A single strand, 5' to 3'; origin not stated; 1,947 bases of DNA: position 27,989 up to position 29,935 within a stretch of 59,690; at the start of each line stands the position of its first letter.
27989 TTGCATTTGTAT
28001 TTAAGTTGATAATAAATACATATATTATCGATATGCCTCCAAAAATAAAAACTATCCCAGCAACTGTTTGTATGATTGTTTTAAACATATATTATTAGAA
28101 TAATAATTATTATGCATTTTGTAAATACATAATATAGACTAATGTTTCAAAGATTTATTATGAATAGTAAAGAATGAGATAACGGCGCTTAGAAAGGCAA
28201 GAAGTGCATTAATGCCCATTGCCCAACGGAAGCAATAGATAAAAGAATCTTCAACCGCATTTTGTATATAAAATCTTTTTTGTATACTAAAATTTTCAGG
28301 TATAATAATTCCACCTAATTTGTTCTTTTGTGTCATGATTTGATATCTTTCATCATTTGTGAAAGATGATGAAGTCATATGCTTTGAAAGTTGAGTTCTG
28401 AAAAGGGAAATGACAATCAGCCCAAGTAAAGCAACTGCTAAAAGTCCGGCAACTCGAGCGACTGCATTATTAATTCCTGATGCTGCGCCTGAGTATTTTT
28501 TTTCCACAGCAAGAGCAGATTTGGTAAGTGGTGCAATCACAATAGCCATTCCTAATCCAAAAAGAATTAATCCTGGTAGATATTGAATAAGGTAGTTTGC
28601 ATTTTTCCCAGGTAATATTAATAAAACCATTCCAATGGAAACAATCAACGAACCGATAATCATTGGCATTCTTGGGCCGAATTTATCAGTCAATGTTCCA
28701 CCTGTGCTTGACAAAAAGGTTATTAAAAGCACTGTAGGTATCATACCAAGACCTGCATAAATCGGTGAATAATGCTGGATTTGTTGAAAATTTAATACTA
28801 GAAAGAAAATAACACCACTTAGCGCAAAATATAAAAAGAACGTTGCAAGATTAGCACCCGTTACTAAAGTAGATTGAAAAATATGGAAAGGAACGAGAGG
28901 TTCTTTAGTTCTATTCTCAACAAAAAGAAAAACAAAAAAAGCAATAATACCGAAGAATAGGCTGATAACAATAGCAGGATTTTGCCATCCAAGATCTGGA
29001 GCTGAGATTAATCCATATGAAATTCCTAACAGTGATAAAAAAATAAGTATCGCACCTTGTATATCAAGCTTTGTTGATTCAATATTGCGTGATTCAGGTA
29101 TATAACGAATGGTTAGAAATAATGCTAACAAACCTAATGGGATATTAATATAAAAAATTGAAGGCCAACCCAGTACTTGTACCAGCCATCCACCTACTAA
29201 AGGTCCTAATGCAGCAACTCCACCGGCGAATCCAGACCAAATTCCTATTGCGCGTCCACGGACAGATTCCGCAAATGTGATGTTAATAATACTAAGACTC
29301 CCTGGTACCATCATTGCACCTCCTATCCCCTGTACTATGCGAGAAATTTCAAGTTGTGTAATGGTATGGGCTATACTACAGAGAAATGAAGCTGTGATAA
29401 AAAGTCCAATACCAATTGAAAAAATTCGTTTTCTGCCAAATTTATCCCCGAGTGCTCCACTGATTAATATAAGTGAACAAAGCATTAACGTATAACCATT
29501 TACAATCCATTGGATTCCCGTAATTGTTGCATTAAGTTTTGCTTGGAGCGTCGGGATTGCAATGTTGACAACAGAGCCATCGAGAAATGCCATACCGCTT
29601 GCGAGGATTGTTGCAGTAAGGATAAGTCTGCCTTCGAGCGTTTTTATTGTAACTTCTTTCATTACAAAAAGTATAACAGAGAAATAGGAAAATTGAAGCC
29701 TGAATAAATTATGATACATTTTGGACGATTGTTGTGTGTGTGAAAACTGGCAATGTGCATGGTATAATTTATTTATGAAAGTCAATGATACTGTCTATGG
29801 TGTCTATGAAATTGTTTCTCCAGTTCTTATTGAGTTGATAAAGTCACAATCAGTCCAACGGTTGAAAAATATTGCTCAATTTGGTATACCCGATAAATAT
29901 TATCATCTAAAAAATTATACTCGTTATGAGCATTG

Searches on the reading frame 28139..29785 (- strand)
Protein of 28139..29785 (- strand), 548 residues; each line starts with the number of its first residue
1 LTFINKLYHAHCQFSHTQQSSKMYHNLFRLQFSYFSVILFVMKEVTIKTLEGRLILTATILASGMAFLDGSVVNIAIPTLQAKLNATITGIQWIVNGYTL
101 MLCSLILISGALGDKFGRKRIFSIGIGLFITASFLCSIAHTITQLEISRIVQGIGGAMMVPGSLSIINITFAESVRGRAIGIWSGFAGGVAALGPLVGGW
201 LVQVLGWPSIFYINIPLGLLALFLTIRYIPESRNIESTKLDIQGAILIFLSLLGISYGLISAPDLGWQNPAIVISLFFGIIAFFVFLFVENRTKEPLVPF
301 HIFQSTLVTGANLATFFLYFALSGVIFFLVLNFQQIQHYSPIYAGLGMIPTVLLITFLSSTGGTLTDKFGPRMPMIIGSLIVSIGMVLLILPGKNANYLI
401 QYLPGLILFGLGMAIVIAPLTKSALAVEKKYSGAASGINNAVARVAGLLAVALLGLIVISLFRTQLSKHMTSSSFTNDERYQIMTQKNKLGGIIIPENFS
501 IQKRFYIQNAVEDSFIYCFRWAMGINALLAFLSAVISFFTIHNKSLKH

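Call 23: search_protein_families(library=pfam, proteins=[window:28139-29785:-], max_evalue=0.001)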
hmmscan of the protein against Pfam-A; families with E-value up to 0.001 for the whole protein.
window:28139-29785:- (548 aa): 3 families
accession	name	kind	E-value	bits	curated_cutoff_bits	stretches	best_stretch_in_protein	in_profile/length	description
PF07690.21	MFS_1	-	1e-50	173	33.4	1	60-450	2-346/347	Major Facilitator Superfamily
PF00083.30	Sugar_tr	-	5.3e-06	26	22.3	1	106-232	63-194/452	Sugar (and other) transporter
PF05977.19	MFS_3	-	0.00064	18.7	27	1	67-223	23-183/524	Transmembrane secretion effector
